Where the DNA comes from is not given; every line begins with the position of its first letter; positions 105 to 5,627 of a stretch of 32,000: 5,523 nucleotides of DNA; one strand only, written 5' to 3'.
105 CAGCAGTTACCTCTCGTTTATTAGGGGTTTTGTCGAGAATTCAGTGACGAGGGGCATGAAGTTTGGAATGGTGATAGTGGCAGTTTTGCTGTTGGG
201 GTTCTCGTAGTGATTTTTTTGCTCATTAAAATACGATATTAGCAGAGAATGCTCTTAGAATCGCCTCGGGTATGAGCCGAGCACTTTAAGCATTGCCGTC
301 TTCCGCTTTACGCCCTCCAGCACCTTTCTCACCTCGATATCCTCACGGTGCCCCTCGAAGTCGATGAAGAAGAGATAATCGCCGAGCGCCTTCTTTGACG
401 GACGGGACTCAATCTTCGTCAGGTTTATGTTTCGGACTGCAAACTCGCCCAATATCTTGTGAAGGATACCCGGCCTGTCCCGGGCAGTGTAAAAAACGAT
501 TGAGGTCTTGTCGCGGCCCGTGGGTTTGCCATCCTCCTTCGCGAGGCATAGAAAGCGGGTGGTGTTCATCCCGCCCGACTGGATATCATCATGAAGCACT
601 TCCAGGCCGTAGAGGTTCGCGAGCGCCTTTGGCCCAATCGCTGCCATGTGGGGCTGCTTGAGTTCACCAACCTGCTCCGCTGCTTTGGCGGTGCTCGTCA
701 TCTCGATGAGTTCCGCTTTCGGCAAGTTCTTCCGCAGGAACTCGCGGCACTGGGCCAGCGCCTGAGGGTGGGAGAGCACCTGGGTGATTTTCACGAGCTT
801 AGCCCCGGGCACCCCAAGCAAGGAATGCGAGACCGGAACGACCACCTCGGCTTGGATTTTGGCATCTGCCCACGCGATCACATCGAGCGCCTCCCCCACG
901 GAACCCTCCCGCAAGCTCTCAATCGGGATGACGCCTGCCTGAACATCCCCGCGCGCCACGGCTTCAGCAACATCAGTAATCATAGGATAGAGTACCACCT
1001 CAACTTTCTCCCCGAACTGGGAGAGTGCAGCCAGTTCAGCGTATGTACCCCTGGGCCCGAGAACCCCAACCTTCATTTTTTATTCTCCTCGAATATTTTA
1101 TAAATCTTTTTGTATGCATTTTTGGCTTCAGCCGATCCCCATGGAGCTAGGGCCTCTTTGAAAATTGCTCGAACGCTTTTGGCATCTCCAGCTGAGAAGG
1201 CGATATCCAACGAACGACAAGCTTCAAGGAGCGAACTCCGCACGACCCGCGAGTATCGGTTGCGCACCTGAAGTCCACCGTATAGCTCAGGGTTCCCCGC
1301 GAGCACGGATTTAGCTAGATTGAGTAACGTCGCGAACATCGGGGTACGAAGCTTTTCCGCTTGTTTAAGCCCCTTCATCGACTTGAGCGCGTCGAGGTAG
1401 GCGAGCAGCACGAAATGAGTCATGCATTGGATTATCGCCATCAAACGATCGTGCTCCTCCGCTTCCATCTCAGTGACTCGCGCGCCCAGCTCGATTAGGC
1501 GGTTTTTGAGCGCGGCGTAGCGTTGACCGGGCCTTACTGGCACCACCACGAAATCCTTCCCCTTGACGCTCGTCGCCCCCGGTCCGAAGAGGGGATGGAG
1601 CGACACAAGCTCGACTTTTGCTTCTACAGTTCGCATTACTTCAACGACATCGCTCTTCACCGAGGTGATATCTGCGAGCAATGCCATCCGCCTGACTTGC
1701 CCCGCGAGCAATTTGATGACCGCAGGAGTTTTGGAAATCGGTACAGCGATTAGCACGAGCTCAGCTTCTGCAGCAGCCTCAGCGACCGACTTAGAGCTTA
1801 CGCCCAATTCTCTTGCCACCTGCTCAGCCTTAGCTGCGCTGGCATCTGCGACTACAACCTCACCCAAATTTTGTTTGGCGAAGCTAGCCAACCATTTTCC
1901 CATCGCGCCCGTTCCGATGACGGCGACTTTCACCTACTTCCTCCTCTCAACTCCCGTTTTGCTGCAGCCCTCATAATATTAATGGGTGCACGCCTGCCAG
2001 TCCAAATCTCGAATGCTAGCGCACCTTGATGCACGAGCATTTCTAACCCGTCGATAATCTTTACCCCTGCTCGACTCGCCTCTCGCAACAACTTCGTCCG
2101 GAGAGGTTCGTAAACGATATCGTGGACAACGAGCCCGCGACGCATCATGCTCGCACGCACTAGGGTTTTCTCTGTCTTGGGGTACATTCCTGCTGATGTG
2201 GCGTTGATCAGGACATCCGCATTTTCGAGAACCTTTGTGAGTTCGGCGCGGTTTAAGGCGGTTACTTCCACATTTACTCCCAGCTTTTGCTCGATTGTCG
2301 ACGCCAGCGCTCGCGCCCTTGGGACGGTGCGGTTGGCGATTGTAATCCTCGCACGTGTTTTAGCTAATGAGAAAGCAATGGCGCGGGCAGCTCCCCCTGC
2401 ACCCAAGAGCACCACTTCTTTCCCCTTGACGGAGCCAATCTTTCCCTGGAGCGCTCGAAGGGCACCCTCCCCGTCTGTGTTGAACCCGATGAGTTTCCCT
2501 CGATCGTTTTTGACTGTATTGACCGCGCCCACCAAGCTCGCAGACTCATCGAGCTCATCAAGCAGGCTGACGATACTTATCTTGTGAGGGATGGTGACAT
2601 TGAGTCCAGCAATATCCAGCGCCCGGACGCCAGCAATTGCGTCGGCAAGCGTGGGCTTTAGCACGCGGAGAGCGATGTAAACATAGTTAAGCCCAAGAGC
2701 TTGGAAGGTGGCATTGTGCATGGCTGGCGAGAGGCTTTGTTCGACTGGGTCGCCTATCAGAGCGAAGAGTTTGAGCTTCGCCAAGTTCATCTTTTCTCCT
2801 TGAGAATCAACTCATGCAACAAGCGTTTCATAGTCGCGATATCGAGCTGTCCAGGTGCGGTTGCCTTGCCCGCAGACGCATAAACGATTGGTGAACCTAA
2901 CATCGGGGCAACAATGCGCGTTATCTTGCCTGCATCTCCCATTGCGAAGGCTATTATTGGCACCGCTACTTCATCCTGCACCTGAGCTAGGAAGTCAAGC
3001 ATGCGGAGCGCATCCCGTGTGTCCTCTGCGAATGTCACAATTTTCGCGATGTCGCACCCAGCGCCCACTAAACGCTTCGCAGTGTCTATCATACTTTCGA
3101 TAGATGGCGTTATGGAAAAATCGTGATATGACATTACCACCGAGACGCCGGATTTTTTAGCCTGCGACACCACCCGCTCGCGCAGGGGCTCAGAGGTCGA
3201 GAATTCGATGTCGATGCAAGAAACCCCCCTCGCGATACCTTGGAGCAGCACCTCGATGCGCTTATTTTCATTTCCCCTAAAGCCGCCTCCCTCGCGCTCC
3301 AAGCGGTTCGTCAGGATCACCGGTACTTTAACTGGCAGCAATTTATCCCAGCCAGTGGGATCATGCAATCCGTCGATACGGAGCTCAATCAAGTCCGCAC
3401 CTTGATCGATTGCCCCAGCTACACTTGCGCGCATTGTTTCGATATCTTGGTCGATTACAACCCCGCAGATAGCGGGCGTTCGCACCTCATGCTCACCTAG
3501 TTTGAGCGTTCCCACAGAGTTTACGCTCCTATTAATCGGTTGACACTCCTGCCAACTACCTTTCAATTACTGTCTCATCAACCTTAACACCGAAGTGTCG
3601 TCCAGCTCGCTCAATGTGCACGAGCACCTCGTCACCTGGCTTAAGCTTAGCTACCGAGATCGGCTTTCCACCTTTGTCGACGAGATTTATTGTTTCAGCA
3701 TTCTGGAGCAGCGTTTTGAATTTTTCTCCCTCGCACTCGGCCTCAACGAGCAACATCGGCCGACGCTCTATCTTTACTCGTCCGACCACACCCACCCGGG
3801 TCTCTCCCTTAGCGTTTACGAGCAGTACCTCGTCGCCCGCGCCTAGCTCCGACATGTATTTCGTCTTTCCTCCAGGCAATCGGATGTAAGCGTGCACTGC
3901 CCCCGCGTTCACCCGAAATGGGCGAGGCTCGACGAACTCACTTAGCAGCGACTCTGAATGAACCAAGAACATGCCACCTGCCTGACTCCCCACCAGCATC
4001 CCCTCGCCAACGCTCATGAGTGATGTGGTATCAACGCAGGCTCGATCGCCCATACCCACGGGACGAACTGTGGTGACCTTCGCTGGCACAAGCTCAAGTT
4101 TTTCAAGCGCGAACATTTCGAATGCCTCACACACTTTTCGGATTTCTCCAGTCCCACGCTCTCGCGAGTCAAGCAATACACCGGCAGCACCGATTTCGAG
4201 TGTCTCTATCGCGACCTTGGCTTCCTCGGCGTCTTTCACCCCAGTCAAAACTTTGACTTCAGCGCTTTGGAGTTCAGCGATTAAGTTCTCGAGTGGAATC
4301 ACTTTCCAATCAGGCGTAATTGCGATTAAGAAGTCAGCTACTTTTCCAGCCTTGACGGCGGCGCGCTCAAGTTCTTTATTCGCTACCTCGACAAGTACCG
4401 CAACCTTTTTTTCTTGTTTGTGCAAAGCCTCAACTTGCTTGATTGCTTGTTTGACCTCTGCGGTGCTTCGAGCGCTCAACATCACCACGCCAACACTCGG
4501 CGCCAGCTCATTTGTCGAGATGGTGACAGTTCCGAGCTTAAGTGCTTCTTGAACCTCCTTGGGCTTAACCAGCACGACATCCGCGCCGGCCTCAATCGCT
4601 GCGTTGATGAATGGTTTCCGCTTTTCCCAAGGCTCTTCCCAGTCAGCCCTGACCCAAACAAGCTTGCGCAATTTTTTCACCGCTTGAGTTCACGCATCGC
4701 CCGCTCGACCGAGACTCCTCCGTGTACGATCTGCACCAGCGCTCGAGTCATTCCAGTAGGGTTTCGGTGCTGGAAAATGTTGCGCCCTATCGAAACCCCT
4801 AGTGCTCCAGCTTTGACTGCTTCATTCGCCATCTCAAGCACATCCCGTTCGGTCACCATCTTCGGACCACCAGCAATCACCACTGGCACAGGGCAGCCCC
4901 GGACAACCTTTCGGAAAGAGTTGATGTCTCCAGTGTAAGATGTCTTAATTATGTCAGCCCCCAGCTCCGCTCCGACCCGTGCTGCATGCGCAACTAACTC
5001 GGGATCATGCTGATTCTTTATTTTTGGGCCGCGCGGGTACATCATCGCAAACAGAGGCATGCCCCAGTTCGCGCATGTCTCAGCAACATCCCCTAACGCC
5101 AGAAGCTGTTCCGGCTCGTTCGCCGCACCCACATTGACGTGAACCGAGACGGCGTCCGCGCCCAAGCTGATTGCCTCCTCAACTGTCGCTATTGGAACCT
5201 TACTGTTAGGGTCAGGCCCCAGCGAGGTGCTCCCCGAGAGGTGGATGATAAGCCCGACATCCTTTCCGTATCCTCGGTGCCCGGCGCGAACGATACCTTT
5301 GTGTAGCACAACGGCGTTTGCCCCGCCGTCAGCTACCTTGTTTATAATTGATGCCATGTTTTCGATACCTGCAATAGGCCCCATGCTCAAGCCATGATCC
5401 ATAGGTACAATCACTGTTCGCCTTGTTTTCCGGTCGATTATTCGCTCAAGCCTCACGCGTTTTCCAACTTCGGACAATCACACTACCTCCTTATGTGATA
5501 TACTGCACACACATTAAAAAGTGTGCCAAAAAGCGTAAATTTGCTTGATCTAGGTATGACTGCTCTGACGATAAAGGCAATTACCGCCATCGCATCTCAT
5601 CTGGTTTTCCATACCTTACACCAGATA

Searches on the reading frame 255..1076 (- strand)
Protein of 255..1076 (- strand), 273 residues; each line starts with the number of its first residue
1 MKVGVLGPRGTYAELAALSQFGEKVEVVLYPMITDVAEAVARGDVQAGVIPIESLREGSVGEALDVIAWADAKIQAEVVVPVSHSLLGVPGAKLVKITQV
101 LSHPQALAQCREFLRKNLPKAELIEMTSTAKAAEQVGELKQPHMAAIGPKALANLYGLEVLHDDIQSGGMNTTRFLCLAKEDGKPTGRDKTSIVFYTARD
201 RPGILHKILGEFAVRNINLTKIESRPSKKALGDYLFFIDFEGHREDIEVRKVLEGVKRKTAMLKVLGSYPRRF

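Call 24: search_protein_families(library=pfam, proteins=[window:255-1076:-], max_evalue=0.001)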
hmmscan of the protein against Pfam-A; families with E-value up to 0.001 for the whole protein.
window:255-1076:- (273 aa): 3 families
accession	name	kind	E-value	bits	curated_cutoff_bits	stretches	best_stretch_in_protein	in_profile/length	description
PF00800.23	PDT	-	2.7e-58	197.2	25.2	1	3-182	1-180/181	Prephenate dehydratase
PF01842.31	ACT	-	4e-12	46.1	27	1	193-255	2-63/66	ACT domain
PF22629.2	ACT_AHAS_ss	-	0.00094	19.7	27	0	198-229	5-36/67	AHAS small subunit-like ACT domain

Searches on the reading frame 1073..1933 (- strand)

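Call 24: search_protein_families(library=pfam, proteins=[window:1073-1933:-], max_evalue=0.001)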
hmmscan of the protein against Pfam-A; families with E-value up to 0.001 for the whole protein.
window:1073-1933:- (286 aa): 10 families
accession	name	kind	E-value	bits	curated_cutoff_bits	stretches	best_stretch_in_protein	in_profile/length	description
PF02153.23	PDH_N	-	1.5e-16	60.7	26.5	1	25-153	13-152/154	Prephenate dehydrogenase, nucleotide-binding domain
PF03807.23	F420_oxidored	-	1.6e-12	48.3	21.6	1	2-80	1-82/94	NADP oxidoreductase coenzyme F420-dependent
PF03446.21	NAD_binding_2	-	1.2e-09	38.8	21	1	2-100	1-103/161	NAD binding domain of 6-phosphogluconate dehydrogenase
PF20463.3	PDH_C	-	6.6e-08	33.2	22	1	158-259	2-101/102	Prephenate dehydrogenase, dimerization domain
PF07991.19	KARI_N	-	6.4e-07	29.5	20.6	1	2-73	6-77/165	Acetohydroxy acid isomeroreductase, NADPH-binding domain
PF02826.25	2-Hacid_dh_C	-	1.3e-05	25.1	25.1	1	2-68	38-103/178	D-isomer specific 2-hydroxyacid dehydrogenase, NAD binding domain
PF01408.29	GFO_IDH_MocA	-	0.0001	23.4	24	1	1-73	1-79/120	Oxidoreductase family, NAD-binding Rossmann fold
PF01488.26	Shikimate_DH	-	0.00016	22.2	24.3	1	2-72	14-90/138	Shikimate / quinate 5-dehydrogenase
PF10727.15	Rossmann-like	-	0.00019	21.6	23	1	2-89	16-107/131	Rossmann-like domain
PF01210.29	NAD_Gly3P_dh_N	-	0.00049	20.5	23.1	0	2-87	1-100/158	NAD-dependent glycerol-3-phosphate dehydrogenase N-terminus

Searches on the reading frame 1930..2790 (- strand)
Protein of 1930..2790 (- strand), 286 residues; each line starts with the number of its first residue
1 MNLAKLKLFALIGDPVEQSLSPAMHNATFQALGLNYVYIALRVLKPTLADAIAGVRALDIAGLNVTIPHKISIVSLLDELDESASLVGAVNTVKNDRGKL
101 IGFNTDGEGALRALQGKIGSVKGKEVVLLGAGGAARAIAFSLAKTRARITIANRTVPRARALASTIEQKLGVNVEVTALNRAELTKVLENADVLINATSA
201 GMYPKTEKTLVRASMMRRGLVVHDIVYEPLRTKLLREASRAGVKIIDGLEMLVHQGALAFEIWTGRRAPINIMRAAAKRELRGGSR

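Call 24: search_protein_families(library=pfam, proteins=[window:1930-2790:-], max_evalue=0.001)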
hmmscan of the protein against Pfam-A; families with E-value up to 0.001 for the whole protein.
window:1930-2790:- (286 aa): 8 families
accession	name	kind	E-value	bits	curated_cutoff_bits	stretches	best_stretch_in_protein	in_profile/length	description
PF08501.16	Shikimate_dh_N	-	2.6e-29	101.7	27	1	11-93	1-83/83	Shikimate dehydrogenase substrate binding domain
PF18317.6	SDH_C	-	2.6e-16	59.5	25.8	1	248-278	1-31/31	Shikimate 5'-dehydrogenase C-terminal domain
PF01488.26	Shikimate_DH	-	7.3e-15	55.7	24.3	1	116-225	5-111/138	Shikimate / quinate 5-dehydrogenase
PF03435.24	Sacchrp_dh_NADP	-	3.6e-09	37.5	25.1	1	126-214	1-88/129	Saccharopine dehydrogenase NADP binding domain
PF01262.27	AlaDh_PNT_C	-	1.7e-05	24.8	23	1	112-225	17-128/214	Alanine dehydrogenase/PNT, C-terminal domain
PF03807.23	F420_oxidored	-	0.00012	23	21.6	1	126-210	2-79/94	NADP oxidoreductase coenzyme F420-dependent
PF02882.25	THF_DHG_CYH_C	-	0.00036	20.3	27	0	161-230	51-112/160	Tetrahydrofolate dehydrogenase/cyclohydrolase, NAD(P)-binding domain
PF13241.12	NAD_binding_7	-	0.00085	20.3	22.1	0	121-200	5-71/104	Putative NAD(P)-binding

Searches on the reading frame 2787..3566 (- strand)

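Call 24: search_protein_families(library=pfam, proteins=[window:2787-3566:-], max_evalue=0.001)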
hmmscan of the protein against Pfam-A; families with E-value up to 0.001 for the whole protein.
window:2787-3566:- (259 aa): 1 family
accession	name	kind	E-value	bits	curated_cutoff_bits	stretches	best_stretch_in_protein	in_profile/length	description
PF01487.21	DHquinase_I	-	9.8e-55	186.6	22.2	1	34-250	1-230/230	Type I 3-dehydroquinase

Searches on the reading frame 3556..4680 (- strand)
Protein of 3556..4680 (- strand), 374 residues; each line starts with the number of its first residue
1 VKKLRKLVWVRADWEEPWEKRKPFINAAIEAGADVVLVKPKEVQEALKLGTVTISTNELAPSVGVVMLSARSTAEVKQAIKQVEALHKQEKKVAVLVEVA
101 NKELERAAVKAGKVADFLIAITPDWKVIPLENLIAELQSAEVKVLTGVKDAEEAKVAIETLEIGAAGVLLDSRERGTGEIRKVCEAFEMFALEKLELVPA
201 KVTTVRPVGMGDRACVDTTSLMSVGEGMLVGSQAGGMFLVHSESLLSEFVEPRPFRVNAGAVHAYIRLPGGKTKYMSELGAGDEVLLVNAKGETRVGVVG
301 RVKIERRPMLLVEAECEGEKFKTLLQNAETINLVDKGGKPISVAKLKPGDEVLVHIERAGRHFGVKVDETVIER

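Call 24: search_protein_families(library=pfam, proteins=[window:3556-4680:-], max_evalue=0.001)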
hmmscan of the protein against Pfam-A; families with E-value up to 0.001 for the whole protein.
window:3556-4680:- (374 aa): 1 family
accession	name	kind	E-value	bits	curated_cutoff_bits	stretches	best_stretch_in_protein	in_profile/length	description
PF01959.21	DHQS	-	1.5e-129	432.3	22.2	1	6-374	1-344/344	3-dehydroquinate synthase II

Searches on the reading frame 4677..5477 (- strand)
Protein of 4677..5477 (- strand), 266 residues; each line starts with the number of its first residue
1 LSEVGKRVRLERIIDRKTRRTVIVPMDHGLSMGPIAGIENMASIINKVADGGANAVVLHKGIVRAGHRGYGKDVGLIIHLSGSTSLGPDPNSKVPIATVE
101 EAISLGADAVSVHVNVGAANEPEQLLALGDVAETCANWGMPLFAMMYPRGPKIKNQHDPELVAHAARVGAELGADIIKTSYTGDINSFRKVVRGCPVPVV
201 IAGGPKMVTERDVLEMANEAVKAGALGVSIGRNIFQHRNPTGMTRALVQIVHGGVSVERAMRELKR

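Call 24: search_protein_families(library=pfam, proteins=[window:4677-5477:-], max_evalue=0.001)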
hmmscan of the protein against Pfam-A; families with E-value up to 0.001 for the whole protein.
window:4677-5477:- (266 aa): 1 family
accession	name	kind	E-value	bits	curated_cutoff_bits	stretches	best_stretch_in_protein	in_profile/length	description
PF01791.15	DeoC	-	2.9e-75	253.3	23.8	1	21-237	1-229/229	DeoC/LacD family aldolase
